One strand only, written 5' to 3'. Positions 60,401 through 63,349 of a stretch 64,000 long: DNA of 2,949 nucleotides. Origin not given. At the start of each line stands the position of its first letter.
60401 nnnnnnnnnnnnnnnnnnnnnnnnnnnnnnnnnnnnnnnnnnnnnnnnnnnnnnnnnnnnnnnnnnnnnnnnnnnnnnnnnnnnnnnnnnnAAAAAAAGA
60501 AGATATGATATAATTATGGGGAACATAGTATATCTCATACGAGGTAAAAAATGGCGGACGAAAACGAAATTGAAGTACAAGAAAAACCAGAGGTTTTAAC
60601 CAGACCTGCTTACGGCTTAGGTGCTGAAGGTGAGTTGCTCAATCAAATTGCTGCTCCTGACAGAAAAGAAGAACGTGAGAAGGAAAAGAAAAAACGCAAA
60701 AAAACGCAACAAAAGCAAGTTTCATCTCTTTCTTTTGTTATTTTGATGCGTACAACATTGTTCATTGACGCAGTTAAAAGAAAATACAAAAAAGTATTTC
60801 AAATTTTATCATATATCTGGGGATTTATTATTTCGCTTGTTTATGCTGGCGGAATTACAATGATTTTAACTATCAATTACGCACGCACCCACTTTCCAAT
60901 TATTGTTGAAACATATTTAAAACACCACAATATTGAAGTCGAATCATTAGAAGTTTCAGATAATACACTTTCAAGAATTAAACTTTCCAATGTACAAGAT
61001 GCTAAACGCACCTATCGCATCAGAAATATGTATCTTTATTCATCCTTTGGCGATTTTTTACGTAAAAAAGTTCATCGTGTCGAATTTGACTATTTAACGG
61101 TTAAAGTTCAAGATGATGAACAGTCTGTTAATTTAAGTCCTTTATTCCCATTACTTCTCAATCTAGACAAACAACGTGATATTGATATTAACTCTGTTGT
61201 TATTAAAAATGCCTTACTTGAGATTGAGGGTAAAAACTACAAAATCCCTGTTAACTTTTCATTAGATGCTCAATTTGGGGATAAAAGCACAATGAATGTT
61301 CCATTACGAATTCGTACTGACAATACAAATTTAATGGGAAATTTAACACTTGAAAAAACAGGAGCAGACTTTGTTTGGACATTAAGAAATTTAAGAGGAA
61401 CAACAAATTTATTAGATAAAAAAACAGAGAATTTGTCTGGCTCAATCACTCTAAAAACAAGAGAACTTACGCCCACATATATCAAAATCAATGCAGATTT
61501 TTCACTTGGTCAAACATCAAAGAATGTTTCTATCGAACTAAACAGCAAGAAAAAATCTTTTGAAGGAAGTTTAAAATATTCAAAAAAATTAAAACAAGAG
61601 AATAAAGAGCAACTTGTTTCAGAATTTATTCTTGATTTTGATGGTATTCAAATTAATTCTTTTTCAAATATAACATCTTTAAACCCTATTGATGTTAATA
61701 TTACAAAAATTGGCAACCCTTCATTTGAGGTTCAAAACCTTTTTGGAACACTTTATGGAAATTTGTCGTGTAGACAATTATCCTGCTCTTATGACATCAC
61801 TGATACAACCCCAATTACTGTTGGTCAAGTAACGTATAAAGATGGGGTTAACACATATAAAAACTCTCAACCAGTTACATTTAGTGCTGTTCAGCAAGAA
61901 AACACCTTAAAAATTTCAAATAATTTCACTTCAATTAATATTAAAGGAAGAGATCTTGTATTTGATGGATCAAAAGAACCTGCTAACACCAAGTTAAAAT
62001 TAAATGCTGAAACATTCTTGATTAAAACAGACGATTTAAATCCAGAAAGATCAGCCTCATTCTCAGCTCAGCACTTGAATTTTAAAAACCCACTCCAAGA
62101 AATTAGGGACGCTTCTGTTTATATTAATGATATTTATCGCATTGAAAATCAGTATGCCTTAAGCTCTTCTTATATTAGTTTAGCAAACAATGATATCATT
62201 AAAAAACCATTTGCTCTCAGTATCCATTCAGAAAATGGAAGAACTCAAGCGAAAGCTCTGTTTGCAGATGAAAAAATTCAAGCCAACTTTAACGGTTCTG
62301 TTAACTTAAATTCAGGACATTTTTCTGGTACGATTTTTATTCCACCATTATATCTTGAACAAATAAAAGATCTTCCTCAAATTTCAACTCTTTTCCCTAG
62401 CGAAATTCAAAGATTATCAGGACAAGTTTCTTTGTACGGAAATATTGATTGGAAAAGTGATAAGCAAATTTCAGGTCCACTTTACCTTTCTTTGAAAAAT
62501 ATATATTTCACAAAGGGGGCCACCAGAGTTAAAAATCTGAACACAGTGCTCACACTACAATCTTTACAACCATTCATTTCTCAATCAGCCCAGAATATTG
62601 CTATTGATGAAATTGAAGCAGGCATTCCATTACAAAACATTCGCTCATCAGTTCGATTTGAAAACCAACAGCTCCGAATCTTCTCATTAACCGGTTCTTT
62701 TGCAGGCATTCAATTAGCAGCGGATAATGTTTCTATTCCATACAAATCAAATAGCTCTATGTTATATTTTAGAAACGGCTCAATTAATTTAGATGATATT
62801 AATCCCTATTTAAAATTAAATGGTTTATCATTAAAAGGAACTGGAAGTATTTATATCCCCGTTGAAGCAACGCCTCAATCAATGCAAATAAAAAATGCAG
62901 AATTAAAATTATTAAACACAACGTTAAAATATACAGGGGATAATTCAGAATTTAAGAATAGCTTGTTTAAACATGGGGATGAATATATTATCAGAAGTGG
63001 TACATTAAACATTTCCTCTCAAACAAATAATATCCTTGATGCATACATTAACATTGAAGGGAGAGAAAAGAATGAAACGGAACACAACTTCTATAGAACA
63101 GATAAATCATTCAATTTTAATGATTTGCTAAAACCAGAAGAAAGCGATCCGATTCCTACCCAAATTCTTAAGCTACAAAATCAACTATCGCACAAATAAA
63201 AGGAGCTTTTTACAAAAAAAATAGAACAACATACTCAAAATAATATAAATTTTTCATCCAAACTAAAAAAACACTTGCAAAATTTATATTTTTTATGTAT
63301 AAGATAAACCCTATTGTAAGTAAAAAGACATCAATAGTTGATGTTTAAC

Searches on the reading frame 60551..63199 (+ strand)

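Call 64: search_protein_families(library=pfam, proteins=[window:60551-63199:+], max_evalue=0.00001)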
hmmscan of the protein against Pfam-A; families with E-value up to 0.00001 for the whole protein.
window:60551-63199:+ (882 aa): 1 family
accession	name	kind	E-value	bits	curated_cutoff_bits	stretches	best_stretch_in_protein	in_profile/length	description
PF11739.14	YdbH-like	-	6e-18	65.5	26.3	1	259-799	354-804/893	Intermembrane phospholipid transport protein YdbH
